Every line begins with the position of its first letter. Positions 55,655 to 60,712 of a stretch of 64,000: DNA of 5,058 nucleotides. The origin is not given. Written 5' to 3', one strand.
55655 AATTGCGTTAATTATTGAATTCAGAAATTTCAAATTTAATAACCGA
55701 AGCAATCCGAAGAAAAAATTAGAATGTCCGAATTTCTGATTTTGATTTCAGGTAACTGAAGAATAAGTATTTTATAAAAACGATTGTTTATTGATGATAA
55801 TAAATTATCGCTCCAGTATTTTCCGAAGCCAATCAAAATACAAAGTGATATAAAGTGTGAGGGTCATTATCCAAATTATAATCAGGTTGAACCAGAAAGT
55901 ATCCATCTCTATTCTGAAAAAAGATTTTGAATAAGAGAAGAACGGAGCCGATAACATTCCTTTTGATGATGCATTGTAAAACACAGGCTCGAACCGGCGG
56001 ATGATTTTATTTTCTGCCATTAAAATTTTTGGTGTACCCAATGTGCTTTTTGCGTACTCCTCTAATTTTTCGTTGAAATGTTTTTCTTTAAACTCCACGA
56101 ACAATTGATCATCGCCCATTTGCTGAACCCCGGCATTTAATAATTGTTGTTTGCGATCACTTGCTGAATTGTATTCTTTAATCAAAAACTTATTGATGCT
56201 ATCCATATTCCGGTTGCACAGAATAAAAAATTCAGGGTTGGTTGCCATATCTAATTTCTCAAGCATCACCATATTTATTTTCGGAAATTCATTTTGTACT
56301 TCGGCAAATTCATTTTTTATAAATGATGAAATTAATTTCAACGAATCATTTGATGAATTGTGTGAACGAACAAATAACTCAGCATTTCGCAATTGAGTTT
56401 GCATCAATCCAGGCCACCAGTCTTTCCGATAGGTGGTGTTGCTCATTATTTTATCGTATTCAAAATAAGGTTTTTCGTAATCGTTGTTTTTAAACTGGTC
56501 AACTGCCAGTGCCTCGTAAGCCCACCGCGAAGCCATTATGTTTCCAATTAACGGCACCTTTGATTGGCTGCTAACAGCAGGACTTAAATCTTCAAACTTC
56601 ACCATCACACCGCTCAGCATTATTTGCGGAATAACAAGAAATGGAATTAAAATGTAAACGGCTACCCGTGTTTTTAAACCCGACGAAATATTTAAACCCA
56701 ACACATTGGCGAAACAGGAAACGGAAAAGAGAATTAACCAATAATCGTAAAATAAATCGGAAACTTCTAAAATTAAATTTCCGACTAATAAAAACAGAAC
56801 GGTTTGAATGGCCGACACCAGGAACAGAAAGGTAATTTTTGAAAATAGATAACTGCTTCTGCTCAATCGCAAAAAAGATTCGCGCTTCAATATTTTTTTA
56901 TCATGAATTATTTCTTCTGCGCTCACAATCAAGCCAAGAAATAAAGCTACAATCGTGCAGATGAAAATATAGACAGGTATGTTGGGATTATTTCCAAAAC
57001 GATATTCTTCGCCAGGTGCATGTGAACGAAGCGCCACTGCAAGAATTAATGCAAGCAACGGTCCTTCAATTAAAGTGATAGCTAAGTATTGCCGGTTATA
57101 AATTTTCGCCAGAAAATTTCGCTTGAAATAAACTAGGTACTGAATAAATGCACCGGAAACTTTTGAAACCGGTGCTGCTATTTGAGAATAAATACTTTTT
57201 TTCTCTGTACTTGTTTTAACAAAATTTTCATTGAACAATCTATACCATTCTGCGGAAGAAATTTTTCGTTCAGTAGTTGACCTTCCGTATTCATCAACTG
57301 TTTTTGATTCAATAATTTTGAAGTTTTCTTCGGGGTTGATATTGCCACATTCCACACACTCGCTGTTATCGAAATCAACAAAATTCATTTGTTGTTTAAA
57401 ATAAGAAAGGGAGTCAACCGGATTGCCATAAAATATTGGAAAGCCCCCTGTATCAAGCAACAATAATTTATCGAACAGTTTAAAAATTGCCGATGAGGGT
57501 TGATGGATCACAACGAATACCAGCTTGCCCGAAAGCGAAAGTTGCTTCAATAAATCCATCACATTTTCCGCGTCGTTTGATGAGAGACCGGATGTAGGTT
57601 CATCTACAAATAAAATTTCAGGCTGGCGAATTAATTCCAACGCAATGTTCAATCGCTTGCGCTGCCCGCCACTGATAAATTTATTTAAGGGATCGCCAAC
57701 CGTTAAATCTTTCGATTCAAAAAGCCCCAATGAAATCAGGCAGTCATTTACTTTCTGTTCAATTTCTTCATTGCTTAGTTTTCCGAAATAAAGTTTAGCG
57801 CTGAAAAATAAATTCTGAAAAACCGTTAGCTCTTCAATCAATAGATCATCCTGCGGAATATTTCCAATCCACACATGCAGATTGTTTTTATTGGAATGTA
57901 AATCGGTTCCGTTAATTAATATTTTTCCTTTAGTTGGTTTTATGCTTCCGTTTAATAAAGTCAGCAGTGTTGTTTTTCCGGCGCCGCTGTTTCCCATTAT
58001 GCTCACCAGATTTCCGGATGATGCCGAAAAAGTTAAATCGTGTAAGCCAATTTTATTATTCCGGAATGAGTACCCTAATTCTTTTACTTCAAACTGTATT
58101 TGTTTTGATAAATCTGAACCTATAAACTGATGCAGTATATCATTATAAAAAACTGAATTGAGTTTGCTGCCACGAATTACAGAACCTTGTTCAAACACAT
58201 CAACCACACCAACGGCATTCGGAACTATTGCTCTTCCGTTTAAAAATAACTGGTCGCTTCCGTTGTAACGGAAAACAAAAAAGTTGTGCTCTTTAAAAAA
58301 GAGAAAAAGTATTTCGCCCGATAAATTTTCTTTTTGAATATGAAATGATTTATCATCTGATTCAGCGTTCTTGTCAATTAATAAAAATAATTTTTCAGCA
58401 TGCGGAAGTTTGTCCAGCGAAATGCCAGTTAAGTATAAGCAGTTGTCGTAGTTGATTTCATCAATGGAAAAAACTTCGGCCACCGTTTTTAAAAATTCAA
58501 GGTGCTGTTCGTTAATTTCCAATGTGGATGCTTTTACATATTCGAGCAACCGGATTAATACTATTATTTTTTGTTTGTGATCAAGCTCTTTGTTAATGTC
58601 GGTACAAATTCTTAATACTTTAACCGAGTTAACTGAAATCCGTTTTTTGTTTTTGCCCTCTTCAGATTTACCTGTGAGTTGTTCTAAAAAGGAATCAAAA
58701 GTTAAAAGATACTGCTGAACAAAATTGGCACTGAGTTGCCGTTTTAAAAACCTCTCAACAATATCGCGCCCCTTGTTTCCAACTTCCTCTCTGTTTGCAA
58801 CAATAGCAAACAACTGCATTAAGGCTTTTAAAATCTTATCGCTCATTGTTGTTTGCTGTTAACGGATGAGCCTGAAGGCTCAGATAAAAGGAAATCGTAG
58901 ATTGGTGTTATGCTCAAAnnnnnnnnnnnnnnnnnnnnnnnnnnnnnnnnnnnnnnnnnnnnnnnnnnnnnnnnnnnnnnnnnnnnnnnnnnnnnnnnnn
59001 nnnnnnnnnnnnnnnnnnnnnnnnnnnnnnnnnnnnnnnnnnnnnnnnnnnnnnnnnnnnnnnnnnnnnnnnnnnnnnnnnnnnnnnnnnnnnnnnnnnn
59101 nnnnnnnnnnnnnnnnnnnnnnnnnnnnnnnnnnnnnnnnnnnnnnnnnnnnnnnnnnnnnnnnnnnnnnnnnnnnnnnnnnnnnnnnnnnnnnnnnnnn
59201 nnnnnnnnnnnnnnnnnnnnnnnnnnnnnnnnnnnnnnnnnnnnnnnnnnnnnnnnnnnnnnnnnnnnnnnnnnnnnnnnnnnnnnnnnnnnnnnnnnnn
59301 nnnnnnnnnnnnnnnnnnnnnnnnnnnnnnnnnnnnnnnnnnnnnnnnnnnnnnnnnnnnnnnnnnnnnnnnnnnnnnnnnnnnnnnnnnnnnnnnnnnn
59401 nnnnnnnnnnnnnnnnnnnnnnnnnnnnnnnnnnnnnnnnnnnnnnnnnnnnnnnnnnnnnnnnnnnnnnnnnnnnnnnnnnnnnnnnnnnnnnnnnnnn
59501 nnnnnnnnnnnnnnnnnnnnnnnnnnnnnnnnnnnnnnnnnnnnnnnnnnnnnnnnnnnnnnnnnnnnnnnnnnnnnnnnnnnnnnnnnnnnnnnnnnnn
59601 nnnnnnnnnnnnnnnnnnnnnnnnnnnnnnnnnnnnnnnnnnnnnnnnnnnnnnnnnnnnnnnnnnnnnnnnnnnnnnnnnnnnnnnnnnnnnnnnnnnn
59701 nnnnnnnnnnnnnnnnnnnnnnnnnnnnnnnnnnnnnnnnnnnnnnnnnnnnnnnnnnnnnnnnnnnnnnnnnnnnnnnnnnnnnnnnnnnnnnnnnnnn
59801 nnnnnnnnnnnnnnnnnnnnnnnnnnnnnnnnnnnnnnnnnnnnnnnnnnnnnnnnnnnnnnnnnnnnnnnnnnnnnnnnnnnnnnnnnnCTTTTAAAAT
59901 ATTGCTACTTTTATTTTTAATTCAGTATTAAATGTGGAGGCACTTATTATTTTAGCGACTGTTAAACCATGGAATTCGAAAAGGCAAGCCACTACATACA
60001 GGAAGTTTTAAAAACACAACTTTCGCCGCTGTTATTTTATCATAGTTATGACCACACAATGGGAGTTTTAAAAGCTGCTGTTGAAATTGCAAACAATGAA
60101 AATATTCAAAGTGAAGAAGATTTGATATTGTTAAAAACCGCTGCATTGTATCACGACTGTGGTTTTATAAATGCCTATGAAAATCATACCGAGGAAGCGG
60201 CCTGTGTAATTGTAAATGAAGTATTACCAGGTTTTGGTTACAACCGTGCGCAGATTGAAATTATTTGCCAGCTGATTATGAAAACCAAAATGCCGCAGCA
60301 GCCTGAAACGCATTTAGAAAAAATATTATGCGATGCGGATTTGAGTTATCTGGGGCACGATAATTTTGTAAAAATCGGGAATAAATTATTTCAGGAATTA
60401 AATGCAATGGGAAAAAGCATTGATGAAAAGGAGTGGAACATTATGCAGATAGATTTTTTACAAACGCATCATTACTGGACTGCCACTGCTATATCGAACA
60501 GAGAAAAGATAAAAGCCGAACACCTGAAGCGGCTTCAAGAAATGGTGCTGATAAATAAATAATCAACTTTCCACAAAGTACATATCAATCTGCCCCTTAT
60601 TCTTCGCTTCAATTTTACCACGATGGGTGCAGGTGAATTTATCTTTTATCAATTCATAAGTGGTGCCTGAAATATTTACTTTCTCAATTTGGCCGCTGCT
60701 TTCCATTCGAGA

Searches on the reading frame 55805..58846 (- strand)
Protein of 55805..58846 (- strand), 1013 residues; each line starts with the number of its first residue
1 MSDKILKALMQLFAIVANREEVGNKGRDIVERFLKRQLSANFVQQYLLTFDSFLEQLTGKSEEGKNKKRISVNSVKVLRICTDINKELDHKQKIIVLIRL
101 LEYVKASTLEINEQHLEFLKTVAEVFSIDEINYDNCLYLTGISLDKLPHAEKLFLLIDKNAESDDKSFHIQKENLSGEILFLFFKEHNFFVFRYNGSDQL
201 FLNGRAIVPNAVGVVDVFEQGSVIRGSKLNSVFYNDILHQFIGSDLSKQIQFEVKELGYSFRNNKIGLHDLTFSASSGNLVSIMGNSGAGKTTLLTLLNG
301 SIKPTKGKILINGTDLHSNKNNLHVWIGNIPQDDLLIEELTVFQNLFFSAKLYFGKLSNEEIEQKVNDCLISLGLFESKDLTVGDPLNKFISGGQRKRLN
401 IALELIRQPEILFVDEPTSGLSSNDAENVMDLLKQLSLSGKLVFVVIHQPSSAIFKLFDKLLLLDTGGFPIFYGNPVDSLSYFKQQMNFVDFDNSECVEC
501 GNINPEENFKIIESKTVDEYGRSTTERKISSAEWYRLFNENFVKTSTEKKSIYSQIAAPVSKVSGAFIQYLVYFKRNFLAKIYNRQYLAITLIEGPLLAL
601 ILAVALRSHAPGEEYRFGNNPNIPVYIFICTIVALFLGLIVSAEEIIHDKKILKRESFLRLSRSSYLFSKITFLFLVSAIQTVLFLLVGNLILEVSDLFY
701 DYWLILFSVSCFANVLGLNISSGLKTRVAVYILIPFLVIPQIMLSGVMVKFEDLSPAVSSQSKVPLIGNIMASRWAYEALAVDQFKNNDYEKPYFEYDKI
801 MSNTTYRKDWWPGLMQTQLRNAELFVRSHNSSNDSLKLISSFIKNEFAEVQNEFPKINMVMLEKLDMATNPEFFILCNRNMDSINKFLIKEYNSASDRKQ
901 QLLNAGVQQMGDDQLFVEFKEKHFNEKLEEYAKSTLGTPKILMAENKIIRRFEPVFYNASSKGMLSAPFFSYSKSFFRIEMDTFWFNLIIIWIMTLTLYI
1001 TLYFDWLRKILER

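Call 45: search_protein_families(library=pfam, proteins=[window:55805-58846:-], max_evalue=0.00001)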
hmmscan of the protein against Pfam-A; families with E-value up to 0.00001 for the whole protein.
window:55805-58846:- (1013 aa): 3 families
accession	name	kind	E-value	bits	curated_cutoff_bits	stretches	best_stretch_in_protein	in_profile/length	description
PF00005.33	ABC_tran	-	1e-29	104.3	25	1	268-419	1-137/137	ABC transporter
PF01061.29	ABC2_membrane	-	3.9e-17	62.9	26.9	1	569-756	2-187/211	ABC-2 type transporter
PF19055.6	ABC2_membrane_7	-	4.9e-06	26.1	22.7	0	448-484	1-37/410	ABC-2 type transporter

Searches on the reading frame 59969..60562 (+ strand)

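Call 45: search_protein_families(library=pfam, proteins=[window:59969-60562:+], max_evalue=0.00001)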
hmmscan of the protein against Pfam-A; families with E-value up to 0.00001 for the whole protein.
window:59969-60562:+ (197 aa): 2 families
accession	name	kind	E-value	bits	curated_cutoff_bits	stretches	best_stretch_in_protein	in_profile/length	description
PF01966.28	HD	-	5.7e-09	36.7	22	1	27-124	2-111/116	HD domain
PF21447.3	Ppx-GppA_III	-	1.4e-06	28.7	27.3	1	43-107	38-100/177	Ppx/GppA phosphatase, domain III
